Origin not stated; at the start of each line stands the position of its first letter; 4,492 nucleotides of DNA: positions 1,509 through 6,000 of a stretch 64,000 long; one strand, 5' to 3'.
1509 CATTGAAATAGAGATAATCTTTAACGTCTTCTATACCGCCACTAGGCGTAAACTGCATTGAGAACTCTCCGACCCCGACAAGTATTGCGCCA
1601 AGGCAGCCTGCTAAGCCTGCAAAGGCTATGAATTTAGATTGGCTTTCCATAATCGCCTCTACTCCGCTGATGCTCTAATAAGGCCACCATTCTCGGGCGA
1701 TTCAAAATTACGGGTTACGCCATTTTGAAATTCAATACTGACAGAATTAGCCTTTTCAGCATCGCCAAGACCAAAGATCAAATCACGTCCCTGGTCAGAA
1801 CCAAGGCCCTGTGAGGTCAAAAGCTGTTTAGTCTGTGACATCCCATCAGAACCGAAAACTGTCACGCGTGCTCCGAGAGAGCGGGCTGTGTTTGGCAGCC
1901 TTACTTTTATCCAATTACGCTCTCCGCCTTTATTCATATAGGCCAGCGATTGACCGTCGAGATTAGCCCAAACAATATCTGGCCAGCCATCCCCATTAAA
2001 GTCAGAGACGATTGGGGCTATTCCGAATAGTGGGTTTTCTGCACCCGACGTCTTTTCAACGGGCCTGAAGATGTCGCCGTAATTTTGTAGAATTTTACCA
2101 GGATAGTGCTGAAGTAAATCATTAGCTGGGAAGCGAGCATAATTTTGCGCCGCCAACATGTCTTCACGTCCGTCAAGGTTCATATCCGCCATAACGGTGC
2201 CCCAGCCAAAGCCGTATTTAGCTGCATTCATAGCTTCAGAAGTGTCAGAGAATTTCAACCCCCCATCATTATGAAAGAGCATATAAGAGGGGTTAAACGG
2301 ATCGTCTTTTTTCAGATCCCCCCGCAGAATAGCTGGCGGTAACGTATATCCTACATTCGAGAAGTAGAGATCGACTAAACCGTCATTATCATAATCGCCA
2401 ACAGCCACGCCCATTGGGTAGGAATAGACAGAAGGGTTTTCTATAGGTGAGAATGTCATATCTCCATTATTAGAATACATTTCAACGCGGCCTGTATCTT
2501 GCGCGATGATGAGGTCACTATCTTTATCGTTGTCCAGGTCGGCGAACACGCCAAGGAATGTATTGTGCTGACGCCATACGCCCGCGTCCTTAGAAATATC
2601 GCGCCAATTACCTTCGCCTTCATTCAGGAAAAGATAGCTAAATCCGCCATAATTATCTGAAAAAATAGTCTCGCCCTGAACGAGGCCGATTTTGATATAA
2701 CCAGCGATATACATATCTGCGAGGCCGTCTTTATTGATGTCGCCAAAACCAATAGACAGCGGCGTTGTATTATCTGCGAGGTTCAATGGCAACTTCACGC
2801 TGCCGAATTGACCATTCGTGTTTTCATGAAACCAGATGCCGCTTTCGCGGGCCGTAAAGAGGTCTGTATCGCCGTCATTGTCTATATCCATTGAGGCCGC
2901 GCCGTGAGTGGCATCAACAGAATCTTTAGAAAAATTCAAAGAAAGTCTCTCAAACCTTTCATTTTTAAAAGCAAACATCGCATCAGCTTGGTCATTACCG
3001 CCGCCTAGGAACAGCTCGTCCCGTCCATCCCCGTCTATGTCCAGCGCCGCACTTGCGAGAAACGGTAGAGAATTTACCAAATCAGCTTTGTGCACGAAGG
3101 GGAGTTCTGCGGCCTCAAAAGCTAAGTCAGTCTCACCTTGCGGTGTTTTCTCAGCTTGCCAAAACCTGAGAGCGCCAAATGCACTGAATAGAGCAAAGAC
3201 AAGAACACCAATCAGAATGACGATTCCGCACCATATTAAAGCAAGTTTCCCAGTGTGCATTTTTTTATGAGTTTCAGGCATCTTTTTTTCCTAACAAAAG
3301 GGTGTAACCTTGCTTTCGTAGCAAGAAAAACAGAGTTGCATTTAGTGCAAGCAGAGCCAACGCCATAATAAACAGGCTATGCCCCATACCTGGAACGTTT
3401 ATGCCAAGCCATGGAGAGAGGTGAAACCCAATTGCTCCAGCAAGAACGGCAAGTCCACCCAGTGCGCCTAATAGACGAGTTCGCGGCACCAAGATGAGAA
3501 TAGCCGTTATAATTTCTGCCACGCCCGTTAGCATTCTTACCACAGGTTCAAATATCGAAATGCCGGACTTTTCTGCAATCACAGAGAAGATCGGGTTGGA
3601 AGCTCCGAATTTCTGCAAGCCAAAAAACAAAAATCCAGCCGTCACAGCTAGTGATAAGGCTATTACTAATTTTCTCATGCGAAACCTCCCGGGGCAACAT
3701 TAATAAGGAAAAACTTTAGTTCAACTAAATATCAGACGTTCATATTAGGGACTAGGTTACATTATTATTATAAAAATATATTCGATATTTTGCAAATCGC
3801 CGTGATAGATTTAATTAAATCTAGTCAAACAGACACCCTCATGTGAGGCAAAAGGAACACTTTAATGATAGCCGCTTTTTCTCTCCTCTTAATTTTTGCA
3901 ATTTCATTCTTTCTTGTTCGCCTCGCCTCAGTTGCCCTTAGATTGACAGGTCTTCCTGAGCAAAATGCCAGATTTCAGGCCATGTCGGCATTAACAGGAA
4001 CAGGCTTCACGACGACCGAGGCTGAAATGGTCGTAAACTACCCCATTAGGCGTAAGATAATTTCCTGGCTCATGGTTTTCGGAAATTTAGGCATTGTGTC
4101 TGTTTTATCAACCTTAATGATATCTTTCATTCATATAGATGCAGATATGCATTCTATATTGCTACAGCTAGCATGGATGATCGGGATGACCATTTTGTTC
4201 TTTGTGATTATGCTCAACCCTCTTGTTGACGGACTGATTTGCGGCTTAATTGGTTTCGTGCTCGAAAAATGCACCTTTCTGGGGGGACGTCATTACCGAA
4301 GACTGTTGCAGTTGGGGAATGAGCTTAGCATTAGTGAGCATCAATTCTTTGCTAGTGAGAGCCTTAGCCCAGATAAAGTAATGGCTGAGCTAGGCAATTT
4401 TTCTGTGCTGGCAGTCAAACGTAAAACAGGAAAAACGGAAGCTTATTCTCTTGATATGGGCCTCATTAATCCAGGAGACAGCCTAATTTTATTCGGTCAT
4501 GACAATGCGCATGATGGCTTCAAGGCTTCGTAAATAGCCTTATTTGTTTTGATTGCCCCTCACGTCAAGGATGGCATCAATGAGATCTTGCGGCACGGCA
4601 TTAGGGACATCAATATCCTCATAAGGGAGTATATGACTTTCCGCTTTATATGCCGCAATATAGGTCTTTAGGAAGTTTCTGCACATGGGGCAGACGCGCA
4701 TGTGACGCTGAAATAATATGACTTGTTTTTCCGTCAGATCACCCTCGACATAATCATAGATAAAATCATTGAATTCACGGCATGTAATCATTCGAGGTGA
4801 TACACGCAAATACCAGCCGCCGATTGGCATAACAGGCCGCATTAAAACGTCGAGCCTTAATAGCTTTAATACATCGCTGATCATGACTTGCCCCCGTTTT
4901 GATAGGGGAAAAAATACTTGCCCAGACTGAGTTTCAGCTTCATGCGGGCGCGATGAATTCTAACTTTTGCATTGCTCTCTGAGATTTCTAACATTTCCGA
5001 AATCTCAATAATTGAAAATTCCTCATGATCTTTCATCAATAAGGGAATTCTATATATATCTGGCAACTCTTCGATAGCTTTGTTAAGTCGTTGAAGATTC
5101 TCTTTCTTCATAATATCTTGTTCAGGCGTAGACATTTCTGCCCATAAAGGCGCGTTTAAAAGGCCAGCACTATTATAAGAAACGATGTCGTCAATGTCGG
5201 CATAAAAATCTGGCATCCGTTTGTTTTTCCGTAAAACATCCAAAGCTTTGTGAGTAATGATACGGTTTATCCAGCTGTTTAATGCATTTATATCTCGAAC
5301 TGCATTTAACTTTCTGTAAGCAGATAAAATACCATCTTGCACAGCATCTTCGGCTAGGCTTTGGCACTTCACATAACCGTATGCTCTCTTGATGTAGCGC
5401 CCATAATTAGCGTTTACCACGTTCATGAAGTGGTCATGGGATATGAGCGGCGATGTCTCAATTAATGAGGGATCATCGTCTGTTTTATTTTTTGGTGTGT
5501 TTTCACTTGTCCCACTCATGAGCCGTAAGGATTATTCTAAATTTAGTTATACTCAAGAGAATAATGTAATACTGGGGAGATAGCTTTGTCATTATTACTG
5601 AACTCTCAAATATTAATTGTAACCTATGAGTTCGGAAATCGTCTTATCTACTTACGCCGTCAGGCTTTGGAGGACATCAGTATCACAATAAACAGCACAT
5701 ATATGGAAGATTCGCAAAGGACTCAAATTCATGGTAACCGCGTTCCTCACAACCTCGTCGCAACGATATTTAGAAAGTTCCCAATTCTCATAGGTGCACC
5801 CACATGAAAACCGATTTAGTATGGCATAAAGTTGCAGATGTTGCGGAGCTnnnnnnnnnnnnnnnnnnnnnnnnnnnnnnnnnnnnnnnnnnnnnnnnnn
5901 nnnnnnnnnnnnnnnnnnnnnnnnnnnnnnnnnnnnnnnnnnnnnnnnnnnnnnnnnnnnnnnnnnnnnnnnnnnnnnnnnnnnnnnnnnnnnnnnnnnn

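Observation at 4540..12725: Operon of three consecutive Rieske-domain fusion proteins (Rieske-TPP enzyme, Rieske-glutamate-synthase FMN domain, cytochrome-b-like domain-Rieske) under a divergent ECF sigma/anti-sigma pair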

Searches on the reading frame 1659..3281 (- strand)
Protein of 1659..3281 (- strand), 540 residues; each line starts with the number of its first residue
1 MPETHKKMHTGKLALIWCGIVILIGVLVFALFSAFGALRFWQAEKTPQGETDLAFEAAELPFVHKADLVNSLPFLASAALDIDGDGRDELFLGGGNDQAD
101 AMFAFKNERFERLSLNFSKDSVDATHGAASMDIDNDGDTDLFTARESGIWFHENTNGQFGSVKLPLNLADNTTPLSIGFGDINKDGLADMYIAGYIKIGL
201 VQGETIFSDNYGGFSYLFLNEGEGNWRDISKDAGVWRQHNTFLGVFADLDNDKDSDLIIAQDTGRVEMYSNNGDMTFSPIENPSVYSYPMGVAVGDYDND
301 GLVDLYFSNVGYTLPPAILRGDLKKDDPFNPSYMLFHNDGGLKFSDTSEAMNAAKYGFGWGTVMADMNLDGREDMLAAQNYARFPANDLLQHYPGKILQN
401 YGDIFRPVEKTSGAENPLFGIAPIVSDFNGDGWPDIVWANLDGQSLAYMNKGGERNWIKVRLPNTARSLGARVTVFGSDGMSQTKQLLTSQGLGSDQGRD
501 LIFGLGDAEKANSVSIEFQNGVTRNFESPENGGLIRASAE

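Call 13: search_protein_families(library=pfam, proteins=[window:1659-3281:-], max_evalue=0.01)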
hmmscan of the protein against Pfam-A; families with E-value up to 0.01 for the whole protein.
window:1659-3281:- (540 aa): 3 families
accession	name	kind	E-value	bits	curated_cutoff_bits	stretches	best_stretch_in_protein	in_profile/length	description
PF13517.12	FG-GAP_3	-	3.5e-38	130.5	26.9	5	248-306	1-60/61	FG-GAP-like repeat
PF01839.29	FG-GAP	-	9.6e-17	60.9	22.1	1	419-440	1-22/37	FG-GAP repeat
PF07593.17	UnbV_ASPIC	-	2.8e-09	37.2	23.4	1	469-529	2-61/68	ASPIC and UnbV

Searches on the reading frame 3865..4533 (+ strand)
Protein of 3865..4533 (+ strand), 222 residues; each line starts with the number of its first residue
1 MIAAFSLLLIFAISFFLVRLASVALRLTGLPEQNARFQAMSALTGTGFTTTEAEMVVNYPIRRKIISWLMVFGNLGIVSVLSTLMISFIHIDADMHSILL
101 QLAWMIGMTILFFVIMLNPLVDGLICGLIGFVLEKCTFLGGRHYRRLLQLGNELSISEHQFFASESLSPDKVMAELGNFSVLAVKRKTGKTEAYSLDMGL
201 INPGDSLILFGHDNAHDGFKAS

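Call 3: search_protein_families(library=pfam, proteins=[window:3865-4533:+], max_evalue=0.01)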
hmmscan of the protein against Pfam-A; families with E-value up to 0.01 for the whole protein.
window:3865-4533:+ (222 aa): 0 families

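Call 4: search_protein_families(library=ncbifam, proteins=[window:3865-4533:+], max_evalue=0.01)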
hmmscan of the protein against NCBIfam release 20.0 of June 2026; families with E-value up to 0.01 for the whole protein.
window:3865-4533:+ (222 aa): 1 family
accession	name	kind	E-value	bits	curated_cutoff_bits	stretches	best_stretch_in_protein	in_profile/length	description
TIGR00933.1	2a38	subfamily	0.00056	19.1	331.15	1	32-95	16-79/391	TrkH family potassium uptake protein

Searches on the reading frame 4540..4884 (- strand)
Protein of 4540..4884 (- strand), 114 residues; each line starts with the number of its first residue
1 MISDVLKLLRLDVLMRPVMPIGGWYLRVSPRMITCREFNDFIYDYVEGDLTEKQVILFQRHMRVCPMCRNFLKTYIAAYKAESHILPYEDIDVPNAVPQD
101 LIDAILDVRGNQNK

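Call 3: search_protein_families(library=pfam, proteins=[window:4540-4884:-], max_evalue=0.01)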
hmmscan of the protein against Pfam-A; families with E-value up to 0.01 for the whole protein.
window:4540-4884:- (114 aa): 1 family
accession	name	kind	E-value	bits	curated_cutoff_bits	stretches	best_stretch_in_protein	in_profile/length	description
PF13490.11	zf-HC2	-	1.8e-06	28.3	22.2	1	35-69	1-35/35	Putative zinc-finger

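Call 4: search_protein_families(library=ncbifam, proteins=[window:4540-4884:-], max_evalue=0.01)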
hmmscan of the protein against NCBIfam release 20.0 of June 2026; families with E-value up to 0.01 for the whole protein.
window:4540-4884:- (114 aa): 3 families
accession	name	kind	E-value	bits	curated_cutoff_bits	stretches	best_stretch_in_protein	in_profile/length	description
NF052368.1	antisigmaE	subfamily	6.2e-07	29.1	50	1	32-73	1-42/48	anti-sigma factor family protein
TIGR03988.1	antisig_RsrA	equivalog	0.00016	21.7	62.5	1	35-70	2-37/77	mycothiol system anti-sigma-R factor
TIGR02451.1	anti_sig_ChrR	subfamily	0.0035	17.2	124.5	1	41-108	7-68/216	ChrR family anti-sigma-E factor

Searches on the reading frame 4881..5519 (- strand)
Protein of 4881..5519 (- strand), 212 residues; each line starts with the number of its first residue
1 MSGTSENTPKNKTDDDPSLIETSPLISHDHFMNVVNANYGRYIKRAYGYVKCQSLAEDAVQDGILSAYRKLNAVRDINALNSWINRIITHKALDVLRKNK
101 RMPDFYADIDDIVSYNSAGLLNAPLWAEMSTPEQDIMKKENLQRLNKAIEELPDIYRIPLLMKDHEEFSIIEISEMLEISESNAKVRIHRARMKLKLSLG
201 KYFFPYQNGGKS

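Call 3: search_protein_families(library=pfam, proteins=[window:4881-5519:-], max_evalue=0.01)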
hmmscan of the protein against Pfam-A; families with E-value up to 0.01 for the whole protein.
window:4881-5519:- (212 aa): 3 families
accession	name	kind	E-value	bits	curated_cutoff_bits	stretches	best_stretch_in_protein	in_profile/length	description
PF08281.18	Sigma70_r4_2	-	9.2e-14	51.3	25.7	1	143-195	2-54/54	Sigma-70, region 4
PF04542.20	Sigma70_r2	-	1.4e-12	47.6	24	1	35-101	2-70/71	Sigma-70 region 2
PF04545.22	Sigma70_r4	-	2.1e-06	27.6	24.1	1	148-196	1-49/50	Sigma-70, region 4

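Call 4: search_protein_families(library=ncbifam, proteins=[window:4881-5519:-], max_evalue=0.01)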
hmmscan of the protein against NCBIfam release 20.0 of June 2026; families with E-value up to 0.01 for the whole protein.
window:4881-5519:- (212 aa): 83 families (the best 25 are shown)
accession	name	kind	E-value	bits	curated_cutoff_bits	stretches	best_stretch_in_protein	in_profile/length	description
NF008888.0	PRK11922.1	equivalog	7.1e-30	104.3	204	1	6-201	7-198/231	RNA polymerase sigma factor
NF007223.0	PRK09641.1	equivalog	3e-27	95.7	209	1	28-200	17-185/187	RNA polymerase sigma factor SigW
TIGR02948.1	SigW_bacill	equivalog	4.3e-24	85.6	243.1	1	30-199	19-184/187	RNA polymerase sigma factor SigW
TIGR02937.1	sigma70-ECF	superfamily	2e-23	82.8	42.9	1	34-197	6-163/165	sigma-70 family RNA polymerase sigma factor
NF058625.1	sigma_PG0214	equivalog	1e-22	80.7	130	1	29-199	4-161/170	GFO_1088 family ECF-type sigma factor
TIGR02950.1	SigM_subfam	subfamily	1.6e-21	76.8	147.95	1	46-197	17-156/159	RNA polymerase sigma factor, SigM family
TIGR02943.1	Sig70_famx1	hypoth_equivalog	5e-21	75.4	162.2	1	53-204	26-184/188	RNA polymerase sigma-70 factor, TIGR02943 family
NF053879.1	RNAPolSigSigVBac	equivalog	7.6e-21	74.4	190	1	28-199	3-155/160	RNA polymerase sigma factor SigV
TIGR02954.1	Sig70_famx3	hypoth_equivalog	1.1e-20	74.1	188.5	2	19-105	6-92/170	RNA polymerase sigma-70 factor, TIGR02954 family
TIGR02985.1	Sig70_bacteroi1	subfamily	4.2e-20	72.6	126.4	1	30-199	2-162/162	RNA polymerase sigma-70 factor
NF007225.0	PRK09643.1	equivalog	8.3e-19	68.1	190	1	43-201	41-184/204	RNA polymerase sigma factor SigM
NF008892.0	PRK11924.2-1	equivalog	1.3e-18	67.3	291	1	30-204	20-198/203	RNA polymerase sigma factor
NF006930.0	PRK09415.1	subfamily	2.2e-18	66.7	198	1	30-200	16-176/179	RNA polymerase factor sigma C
NF009173.0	PRK12520.1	equivalog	2.5e-18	66.5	255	1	49-205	22-185/191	RNA polymerase sigma factor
NF009184.0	PRK12532.1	equivalog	2.6e-18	66.6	276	1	54-204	31-189/195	RNA polymerase sigma factor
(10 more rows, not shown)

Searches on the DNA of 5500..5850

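Call 68: search_rna_families(source=window, start=5500, end=5850, threshold=evalue, max_evalue=1)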
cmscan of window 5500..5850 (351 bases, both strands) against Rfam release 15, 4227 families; matches with E-value up to 1: 0.
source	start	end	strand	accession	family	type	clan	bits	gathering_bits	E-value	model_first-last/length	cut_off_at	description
